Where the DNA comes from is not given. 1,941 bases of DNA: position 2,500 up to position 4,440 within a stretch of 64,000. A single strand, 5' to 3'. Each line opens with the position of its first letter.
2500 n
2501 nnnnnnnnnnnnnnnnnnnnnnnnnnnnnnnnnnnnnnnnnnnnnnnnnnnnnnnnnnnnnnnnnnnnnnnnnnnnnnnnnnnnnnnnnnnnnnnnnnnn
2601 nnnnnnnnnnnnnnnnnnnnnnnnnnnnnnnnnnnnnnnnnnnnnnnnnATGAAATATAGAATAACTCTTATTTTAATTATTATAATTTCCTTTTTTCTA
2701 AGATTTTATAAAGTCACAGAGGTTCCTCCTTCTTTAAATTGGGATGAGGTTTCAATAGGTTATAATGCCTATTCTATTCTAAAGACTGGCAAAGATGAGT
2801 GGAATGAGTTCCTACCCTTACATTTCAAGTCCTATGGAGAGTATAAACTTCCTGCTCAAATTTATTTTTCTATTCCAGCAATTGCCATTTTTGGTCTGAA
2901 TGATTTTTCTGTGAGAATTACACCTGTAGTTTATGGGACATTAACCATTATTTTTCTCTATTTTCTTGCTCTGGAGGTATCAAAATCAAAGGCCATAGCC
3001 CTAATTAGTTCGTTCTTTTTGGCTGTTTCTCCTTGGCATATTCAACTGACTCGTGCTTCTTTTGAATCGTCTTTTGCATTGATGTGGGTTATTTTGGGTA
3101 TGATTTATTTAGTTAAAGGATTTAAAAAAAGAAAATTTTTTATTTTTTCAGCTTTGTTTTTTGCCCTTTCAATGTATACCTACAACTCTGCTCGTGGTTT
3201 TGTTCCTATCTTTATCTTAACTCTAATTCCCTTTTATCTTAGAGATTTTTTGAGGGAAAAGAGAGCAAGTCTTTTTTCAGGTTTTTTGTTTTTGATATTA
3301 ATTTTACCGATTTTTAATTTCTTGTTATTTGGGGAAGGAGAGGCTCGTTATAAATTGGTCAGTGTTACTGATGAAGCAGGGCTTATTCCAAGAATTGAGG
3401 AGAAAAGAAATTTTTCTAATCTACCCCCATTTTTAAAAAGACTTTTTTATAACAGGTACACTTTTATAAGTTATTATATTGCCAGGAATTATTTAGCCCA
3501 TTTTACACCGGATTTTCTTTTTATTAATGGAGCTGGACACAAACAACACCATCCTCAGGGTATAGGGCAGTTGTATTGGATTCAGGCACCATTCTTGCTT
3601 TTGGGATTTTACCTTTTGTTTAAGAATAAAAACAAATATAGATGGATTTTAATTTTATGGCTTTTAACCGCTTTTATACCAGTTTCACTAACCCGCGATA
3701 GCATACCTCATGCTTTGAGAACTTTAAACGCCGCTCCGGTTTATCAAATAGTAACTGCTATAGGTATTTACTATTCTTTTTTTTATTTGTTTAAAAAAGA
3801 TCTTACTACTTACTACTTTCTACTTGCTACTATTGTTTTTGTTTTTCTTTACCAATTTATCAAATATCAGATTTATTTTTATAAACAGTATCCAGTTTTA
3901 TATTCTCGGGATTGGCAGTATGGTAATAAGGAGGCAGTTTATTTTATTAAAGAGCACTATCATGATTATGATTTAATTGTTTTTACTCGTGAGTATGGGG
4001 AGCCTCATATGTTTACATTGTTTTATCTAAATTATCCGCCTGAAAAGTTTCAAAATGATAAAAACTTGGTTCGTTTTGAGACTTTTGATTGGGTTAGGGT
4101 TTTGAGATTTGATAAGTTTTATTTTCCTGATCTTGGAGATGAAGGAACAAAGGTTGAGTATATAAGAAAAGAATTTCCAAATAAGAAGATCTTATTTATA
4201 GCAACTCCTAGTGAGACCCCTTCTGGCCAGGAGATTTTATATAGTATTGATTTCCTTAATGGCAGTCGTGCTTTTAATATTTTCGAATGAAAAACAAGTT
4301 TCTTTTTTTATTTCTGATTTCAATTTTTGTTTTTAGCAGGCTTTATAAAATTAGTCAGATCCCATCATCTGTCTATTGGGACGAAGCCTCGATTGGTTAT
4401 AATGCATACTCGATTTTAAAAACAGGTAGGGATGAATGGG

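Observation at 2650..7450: Three head-to-tail GT-C (PMT/ArnT-like) paralogs, translationally coupled, with a conserved N-terminus and divergent C-terminal domain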

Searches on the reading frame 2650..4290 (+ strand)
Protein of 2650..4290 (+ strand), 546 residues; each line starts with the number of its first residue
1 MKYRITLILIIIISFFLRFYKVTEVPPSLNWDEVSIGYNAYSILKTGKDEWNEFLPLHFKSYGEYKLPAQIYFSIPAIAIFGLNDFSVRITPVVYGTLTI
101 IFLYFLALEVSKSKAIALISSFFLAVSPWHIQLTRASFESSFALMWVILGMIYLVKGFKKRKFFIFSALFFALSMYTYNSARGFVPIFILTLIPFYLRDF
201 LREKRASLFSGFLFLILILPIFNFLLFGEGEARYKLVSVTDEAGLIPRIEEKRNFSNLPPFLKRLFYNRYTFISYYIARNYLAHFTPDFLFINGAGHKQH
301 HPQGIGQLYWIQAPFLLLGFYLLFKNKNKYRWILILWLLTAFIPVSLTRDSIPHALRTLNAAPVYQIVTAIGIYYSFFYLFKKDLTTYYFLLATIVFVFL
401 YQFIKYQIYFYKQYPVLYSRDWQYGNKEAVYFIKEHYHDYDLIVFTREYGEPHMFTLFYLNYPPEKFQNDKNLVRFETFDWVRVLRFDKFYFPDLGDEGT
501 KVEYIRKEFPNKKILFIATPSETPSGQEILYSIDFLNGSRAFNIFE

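Call 4: search_protein_families(library=pfam, proteins=[window:2650-4290:+], max_evalue=0.01)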
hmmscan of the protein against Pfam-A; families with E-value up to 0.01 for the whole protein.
window:2650-4290:+ (546 aa): 2 families
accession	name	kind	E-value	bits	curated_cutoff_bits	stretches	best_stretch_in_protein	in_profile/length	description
PF13231.12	PMT_2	-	1.8e-09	38.5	26.1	1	78-221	14-157/160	Dolichyl-phosphate-mannose-protein mannosyltransferase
PF02366.24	PMT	-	2.4e-09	37.6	22.7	1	9-183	2-185/245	Dolichyl-phosphate-mannose-protein mannosyltransferase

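Call 11: search_protein_families(library=ncbifam, proteins=[window:2650-4290:+], max_evalue=0.01)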
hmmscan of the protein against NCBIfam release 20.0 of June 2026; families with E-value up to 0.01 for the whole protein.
window:2650-4290:+ (546 aa): 0 families

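Call 12: find_homologous_proteins(query=window:2650-4290:+)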
Query window:2650-4290:+ (546 aa): 3597 proteins with E <= 0.001 among 8000 candidates; the best 120 are listed.
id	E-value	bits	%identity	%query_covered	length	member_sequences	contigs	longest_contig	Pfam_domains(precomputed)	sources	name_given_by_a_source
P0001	0.0e+0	1222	100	100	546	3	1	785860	PF02366.25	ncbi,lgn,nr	ncbi:MAG: hypothetical protein KatS3mg088_436 [Patescibacteria group bacterium]|nr:MAG: hypothetical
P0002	4.7e-292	988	79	100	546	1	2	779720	PF02366.25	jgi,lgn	jgi:4-amino-4-deoxy-L-arabinose transferase-like glycosyltransferase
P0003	2.4e-287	972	79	97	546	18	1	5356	PF02366.25,PF13231.13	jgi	-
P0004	3.0e-283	959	76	99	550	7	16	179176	PF02366.25,PF13231.13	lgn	-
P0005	1.8e-280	950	77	100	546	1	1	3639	PF02366.25,PF13231.13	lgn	-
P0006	2.6e-280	949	75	99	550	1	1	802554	PF02366.25,PF13231.13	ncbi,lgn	-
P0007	6.5e-275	931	75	100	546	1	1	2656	PF02366.25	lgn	-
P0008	6.5e-264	895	71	97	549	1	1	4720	PF02366.25,PF13231.13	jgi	jgi:4-amino-4-deoxy-L-arabinose transferase-like glycosyltransferase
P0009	3.0e-239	814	78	85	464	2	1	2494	PF02366.25,PF13231.13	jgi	-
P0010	2.0e-234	798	64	100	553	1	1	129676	PF02366.25,PF13231.13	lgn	-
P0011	4.6e-231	787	63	99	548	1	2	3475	PF02366.25,PF13231.13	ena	-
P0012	1.3e-230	785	62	99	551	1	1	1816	PF02366.25,PF13231.13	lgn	-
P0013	1.5e-229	782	63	99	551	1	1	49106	PF02366.25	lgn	-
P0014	1.3e-228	779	63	100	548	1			PF02366.25,PF13231.13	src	-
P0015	6.9e-228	776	62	98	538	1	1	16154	PF02366.25,PF13231.13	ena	-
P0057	1.1e-216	739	61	97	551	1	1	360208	PF02366.25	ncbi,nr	ncbi:MAG: glycosyltransferase family 39 protein [Candidatus Daviesbacteria bacterium]|nr:glycosyltra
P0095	4.0e-213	727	61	100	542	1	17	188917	PF02366.25,PF13231.13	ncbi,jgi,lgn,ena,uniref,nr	ncbi:hypothetical protein A2130_03440 [Candidatus Woesebacteria bacterium GWC2_33_12]|uniref:Glycosy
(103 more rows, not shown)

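Call 14: find_encoding_contigs(protein=P0057, flank=10000, max_places=2)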
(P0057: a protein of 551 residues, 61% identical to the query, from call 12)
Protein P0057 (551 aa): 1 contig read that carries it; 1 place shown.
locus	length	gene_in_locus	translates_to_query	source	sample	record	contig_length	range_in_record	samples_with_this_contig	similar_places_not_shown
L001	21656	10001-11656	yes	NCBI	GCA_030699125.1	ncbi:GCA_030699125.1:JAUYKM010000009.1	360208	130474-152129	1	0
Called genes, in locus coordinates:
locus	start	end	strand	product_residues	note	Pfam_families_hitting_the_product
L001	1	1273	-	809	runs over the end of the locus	PF09586:YfhO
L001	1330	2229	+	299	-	PF00535:Glycos_transf_2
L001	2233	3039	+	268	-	PF00535:Glycos_transf_2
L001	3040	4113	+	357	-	PF00534:Glycos_transf_1, PF13692:Glyco_trans_1_4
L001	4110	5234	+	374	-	PF05007:Mannosyl_trans (weak)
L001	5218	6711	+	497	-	PF13231:PMT_2 (weak)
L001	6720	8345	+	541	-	PF13231:PMT_2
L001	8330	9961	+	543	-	PF13231:PMT_2 (weak)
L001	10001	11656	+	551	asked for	PF02366:PMT (weak)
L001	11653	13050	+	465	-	PF02366:PMT (weak), PF13231:PMT_2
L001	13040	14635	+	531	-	PF02366:PMT (weak), PF13231:PMT_2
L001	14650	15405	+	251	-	PF00535:Glycos_transf_2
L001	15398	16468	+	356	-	PF13439:Glyco_transf_4, PF00534:Glycos_transf_1, PF13692:Glyco_trans_1_4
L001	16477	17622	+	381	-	PF04188:Mannosyl_trans2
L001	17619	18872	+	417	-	PF01943:Polysacc_synt, PF13440:Polysacc_synt_3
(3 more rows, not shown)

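Call 15: find_encoding_contigs(protein=P0095, flank=10000, max_places=2)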
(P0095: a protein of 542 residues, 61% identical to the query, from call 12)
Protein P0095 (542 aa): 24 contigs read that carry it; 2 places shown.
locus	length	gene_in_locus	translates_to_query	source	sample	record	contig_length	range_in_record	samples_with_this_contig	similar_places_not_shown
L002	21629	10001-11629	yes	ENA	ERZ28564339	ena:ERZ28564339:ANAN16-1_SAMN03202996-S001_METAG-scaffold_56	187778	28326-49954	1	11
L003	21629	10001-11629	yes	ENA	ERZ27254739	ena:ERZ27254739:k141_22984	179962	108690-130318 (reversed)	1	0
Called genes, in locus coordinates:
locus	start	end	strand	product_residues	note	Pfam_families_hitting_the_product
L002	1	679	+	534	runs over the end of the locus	-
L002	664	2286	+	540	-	-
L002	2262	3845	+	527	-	-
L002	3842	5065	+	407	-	PF09594:GT87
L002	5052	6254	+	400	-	PF26314:MptA_B_family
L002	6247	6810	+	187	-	-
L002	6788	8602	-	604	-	-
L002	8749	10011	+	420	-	PF13231:PMT_2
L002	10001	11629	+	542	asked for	PF02366:PMT (weak), PF13231:PMT_2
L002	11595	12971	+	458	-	PF13231:PMT_2 (weak)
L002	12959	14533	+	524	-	PF02366:PMT (weak), PF13231:PMT_2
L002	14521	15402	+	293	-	PF00535:Glycos_transf_2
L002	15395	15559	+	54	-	-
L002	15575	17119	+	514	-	PF05970:PIF1, PF13245:AAA_19, PF13604:AAA_30, PF01443:Viral_helicase1 (faint), PF02689:Herpes_Helicase (faint), PF03266:NTPase_1 (faint), PF13401:AAA_22 (faint), PF13538:UvrD_C_2 (weak)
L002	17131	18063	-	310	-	PF02729:OTCace_N, PF00185:OTCace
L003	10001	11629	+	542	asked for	PF02366:PMT (weak), PF13231:PMT_2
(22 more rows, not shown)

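Call 17: find_related_loci(query=A1, collection=genome_contigs, flank=10000)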
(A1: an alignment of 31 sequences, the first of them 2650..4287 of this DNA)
Query A1 (546 aa) in genome_contigs; peptide patterns used: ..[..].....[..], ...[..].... (x = any residue, [..] = any of these).
374 stretches matched a pattern; 344 encode a relative of the query (tblastn E <= 1e-3); the best 80 are kept; 80 distinct loci.
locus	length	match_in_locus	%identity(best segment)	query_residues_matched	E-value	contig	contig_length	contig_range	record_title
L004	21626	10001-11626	75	5-546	0e+0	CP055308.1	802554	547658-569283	MAG: Candidatus Woesebacteria bacterium isolate Ch104a chromosome, complete genome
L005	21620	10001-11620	62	7-546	0e+0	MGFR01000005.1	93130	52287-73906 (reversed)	MAG: Candidatus Woesebacteria bacterium RBG_13_46_13 RBG_13_scaffold_25, whole genome shotgun sequence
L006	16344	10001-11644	60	5-546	0e+0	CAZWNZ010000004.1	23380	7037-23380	MAG TPA_asm: uncultured Gammaproteobacteria bacterium isolate SRP192927_co3_839 genome assembly, contig: NODE_4426_lengt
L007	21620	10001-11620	61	5-546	0e+0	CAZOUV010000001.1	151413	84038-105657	MAG TPA_asm: uncultured Gammaproteobacteria bacterium isolate SRP319275_co4_254 genome assembly, contig: NODE_50_length_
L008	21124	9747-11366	61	5-546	0e+0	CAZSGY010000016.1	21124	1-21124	MAG TPA_asm: uncultured Gammaproteobacteria bacterium isolate binchicken_co169_197 genome assembly, contig: k99_205088,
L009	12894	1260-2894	63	1-546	0e+0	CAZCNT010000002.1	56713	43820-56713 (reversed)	MAG TPA_asm: uncultured Gammaproteobacteria bacterium isolate SRP050083_co1_418 genome assembly, contig: NODE_128_length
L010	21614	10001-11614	61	7-546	0e+0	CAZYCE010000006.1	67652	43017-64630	MAG TPA_asm: uncultured Gammaproteobacteria bacterium isolate binchicken_co220_61 genome assembly, contig: NODE_172_leng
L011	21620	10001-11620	60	3-544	0e+0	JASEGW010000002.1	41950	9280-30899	MAG: bacterium isolate Yes70-06 NODE_2_length_41950_cov_10.291347, whole genome shotgun sequence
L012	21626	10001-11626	60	3-546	0e+0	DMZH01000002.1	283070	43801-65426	MAG TPA_asm: Candidatus Woesebacteria bacterium isolate UBA8517 contig_17954, whole genome shotgun sequence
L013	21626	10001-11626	59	1-544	0e+0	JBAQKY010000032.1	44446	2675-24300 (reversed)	MAG: Microgenomates group bacterium isolate MFD12071_ilm_asm_bin3 k127_18788, whole genome shotgun sequence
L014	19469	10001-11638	60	1-546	0e+0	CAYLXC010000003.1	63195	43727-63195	MAG TPA_asm: uncultured Gammaproteobacteria bacterium isolate SRP178908_co2_35 genome assembly, contig: NODE_89_length_6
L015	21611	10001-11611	59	7-544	0e+0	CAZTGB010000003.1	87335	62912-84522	MAG TPA_asm: uncultured Gammaproteobacteria bacterium isolate SRP090828_co3_120 genome assembly, contig: NODE_14_length_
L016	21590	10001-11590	61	17-546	0e+0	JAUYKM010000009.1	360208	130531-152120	MAG: Candidatus Daviesbacteria bacterium isolate C24_metabat.bin.195_sub C24_k141_65138, whole genome shotgun sequence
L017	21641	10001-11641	60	1-546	0e+0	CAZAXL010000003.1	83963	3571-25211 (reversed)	MAG TPA_asm: uncultured Gammaproteobacteria bacterium isolate SRP062349_co2_103 genome assembly, contig: NODE_179_length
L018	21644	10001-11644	59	2-546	0e+0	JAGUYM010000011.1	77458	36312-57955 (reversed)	MAG: Candidatus Woesebacteria bacterium isolate DeMMO6_63 c_000000051655, whole genome shotgun sequence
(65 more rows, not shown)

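Call 21: search_solved_structures(query=A1, max_evalue=1, show_alignments=2)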
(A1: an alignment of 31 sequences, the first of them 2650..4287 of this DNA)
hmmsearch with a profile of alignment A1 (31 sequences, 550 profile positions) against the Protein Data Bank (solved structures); distinct sequences matched with E-value up to 1: 1.
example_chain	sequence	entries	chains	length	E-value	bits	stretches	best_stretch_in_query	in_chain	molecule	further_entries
8i9p_Lh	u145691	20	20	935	0.054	15.6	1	88-198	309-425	dolichyl-diphosphooligosaccharide--protein glycotransferase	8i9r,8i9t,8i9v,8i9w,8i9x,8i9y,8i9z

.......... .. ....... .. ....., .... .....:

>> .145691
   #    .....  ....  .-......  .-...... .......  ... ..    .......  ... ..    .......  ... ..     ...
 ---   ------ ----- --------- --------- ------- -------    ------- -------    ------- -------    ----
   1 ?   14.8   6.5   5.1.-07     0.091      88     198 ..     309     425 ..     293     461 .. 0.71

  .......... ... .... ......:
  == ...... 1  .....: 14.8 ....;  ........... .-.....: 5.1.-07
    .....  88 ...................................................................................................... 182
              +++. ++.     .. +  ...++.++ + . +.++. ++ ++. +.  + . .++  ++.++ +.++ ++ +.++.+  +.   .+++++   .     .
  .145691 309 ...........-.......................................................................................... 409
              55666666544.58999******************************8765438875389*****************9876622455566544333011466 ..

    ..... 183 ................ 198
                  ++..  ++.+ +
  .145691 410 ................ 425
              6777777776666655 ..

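Call 23: predict_structure(alignment_id=A1)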
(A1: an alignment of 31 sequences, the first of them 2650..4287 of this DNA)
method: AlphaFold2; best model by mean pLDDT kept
length: 546 residues; sequences in the alignment: 31
mean_pLDDT: 86.5   pTM: 0.87
mean pLDDT of the five models: 86.5, 85.0, 82.2, 82.2, 80.8
residues with pLDDT >= 90: 307; 70-90: 173; 50-70: 53; < 50: 13
segments of 3 or more residues with pLDDT < 50: 229-240
pLDDT, mean of each block of 10 residues (from residue 1): 94 89 70 89 90 78 70 91 90 91 97 97 92 68 88 95 95 85 88 93 91 92 63 41 62 84 81 80 89 75 85 96 94 95 73 64 95 95 94 95 91 84 89 96 93 93 90 78 86 90 95 97 94 94 97
secondary structure, 60 per line:
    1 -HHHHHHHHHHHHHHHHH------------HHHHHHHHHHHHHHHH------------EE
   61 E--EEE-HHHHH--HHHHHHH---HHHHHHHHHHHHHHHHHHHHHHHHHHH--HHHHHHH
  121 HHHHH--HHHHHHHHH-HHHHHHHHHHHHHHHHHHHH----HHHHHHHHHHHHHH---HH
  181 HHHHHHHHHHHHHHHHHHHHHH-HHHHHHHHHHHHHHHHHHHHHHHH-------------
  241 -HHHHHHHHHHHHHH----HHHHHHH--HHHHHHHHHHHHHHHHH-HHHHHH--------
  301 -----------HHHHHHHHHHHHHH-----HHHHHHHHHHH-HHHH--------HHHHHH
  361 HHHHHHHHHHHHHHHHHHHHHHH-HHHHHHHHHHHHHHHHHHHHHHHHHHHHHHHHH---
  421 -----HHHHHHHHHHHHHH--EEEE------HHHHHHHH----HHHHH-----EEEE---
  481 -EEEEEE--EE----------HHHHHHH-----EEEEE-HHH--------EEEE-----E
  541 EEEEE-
elements in order: H2-18 H31-46 E59-61 E64-66 H68-72 H75-81 H85-111 H114-125 H128-136 H138-157 H162-175 H179-202 H204-227 H242-255 H260-266 H269-285 H287-292 H312-325 H331-341 H343-346 H355-383 H385-417 H426-439 E442-445 H452-459 H464-468 E474-477 E482-487 H502-508 E514-518 E531-534 E540-545

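Call 28: fold_search(model_id=the predicted structure, library=pdb)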
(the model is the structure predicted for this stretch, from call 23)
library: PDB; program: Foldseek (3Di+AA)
matches with E <= 10: 209; with E <= 0.001: 28
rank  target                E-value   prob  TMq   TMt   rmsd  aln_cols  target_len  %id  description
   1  3waj                  5.5e-09  1.00  0.49  0.35  12.3       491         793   15  Crystal structure of the Archaeoglobus fulgidus oligosaccharyltransferase (O29867_ARCFU) complex with Zn and sulfate (released 2013-10-30)
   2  8b6l_I                6.6e-09  1.00  0.55  0.45  12.3       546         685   15  Subtomogram average of the human Sec61-TRAP-OSTA-translocon (released 2022-12-07)
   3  7e9s_A                2.2e-08  1.00  0.49  0.32  12.2       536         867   17  Archaeal oligosaccharyltransferase AglB from Archaeoglobus fulgidus in complex with an inhibitory peptide and a dolich (released 2021-09-08)
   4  3wak                  2.5e-08  1.00  0.50  0.34  12.9       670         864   12  Crystal structure of the Archaeoglobus fulgidus oligosaccharyltransferase (O29867_ARCFU) in the apo form (released 2013-10-30)
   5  5gmy_A                2.6e-08  1.00  0.54  0.36  12.7       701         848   13  Crystal structure of the Archaeoglobus fulgidus oligosaccharyltransferase (O29867_ARCFU) tethered with an acceptor pep (released 2017-02-01)
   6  9n9j_I                3.1e-08  1.00  0.51  0.41  13.1       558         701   15  Structure of a GRP94 folding intermediate engaged with a CCDC134- and FKBP11-bound secretory translocon (released 2025-11-19)
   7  6s7o_A                6.4e-08  1.00  0.50  0.43  13.2       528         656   14  Cryo-EM structure of human oligosaccharyltransferase complex OST-A (released 2019-12-18)
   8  8pn9_A                8.8e-08  1.00  0.53  0.45  13.0       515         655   14  Structure of human oligosaccharyltransferase OST-A complex bound to NGI-1 (released 2024-05-08)
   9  8agc_A                1.8e-07  1.00  0.53  0.42  13.2       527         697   13  Structure of yeast oligosaccharylransferase complex with lipid-linked oligosaccharide and non-acceptor peptide bound (released 2022-12-07)
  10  6ezn_F                2.6e-07  1.00  0.50  0.43  12.8       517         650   14  Cryo-EM structure of the yeast oligosaccharyltransferase (OST) complex (released 2018-01-17)
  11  7oci_F                3.3e-07  1.00  0.52  0.45  11.1       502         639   12  Cryo-EM structure of yeast Ost6p containing oligosaccharyltransferase complex (released 2022-02-16)
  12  6gxc_A                5.2e-07  1.00  0.52  0.41  14.5       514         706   13  Bacterial oligosaccharyltransferase PglB in complex with an inhibitory peptide and a reactive lipid-linked oligosaccha (released 2018-11-14)
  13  6s7t_A                8.1e-07  1.00  0.47  0.38  13.2       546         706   14  Cryo-EM structure of human oligosaccharyltransferase complex OST-B (released 2019-12-18)
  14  5ezm                  8.9e-07  1.00  0.55  0.56  10.5       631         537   11  Crystal Structure of ArnT from Cupriavidus metallidurans in the apo state (released 2016-02-17)
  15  9i5k_A                1.1e-06  1.00  0.46  0.50  12.5       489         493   14  Structure of the Chaetomium thermophilum Pmt4 homodimer (C2 symmetry) (released 2025-12-24)
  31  6p25_A                3.0e-03  1.00  0.32  0.24   5.3       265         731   14  Structure of S. cerevisiae protein O-mannosyltransferase Pmt1-Pmt2 complex bound to the sugar donor and a peptide acce (released 2019-07-10)
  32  6p25_B                3.9e-03  1.00  0.31  0.25   5.3       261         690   13  Structure of S. cerevisiae protein O-mannosyltransferase Pmt1-Pmt2 complex bound to the sugar donor and a peptide acce (released 2019-07-10)
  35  7bvf_B                1.8e-02  1.00  0.37  0.21   8.9       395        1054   12  Cryo-EM structure of Mycobacterium tuberculosis arabinosyltransferase EmbA-EmbB-AcpM2 in complex with ethambutol (released 2020-04-29)
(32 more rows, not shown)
